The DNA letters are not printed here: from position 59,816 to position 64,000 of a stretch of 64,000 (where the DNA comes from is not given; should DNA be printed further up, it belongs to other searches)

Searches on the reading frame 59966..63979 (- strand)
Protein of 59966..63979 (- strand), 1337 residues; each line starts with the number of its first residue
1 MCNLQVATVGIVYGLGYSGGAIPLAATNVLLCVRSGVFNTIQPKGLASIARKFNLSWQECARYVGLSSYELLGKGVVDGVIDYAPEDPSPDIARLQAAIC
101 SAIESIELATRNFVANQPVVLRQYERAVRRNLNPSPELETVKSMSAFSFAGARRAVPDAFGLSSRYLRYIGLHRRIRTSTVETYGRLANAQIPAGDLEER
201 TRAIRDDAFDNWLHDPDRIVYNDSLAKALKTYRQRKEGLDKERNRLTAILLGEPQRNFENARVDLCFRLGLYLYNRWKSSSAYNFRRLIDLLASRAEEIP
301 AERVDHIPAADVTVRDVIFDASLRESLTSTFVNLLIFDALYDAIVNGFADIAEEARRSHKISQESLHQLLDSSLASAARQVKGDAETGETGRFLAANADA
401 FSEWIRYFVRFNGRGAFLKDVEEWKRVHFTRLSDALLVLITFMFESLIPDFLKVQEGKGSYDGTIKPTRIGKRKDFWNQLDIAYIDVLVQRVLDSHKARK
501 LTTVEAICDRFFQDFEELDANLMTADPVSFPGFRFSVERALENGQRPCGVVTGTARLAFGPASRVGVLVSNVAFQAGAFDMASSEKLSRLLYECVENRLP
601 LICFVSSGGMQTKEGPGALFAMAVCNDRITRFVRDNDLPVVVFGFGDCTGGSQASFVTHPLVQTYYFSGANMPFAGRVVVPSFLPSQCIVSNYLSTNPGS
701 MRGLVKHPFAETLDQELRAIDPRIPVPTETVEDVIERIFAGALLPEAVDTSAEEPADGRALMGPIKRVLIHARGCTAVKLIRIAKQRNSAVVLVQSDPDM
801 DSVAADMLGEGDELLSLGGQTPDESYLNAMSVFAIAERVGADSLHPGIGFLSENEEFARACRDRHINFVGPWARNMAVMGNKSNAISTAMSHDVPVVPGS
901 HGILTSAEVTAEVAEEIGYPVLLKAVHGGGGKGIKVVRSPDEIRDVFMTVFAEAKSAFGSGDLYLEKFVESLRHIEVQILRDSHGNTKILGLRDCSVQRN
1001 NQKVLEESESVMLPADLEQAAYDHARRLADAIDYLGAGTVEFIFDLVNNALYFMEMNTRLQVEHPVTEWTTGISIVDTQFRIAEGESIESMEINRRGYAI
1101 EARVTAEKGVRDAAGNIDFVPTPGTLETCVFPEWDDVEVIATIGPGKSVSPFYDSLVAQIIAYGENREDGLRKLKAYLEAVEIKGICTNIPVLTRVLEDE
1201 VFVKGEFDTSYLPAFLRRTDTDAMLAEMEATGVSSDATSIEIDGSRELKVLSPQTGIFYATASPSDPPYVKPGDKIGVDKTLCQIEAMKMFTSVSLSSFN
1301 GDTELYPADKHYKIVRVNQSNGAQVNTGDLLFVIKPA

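Call 92: search_protein_families(library=pfam, proteins=[window:59966-63979:-], max_evalue=0.00001)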
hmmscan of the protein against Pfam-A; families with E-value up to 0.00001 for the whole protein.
window:59966-63979:- (1337 aa): 7 families
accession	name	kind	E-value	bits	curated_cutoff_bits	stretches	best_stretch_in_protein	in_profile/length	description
PF02786.22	CPSase_L_D2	-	5.1e-61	206.3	19.8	1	882-1089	2-209/211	Carbamoyl-phosphate synthase L chain, ATP binding domain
PF00289.28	Biotin_carb_N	-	8.8e-28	97.4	25.5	1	765-876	2-110/110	Biotin carboxylase, N-terminal domain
PF02785.25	Biotin_carb_C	-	2.2e-23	82.8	32.4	1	1101-1212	1-106/108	Biotin carboxylase C-terminal domain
PF02222.28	ATP-grasp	-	9.8e-15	55.1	27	1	903-1059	15-162/179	ATP-grasp domain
PF03255.19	ACCA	-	2.7e-11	43.6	23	1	1-104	181-288/310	Acetyl co-enzyme A carboxylase carboxyltransferase-like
PF07478.18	Dala_Dala_lig_C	-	7.7e-09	35.8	24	1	906-1058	24-174/204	D-ala D-ala ligase C-terminus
PF00364.28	Biotin_lipoyl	-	1.3e-07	31.7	22.1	1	1250-1334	3-73/73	Biotin-requiring enzyme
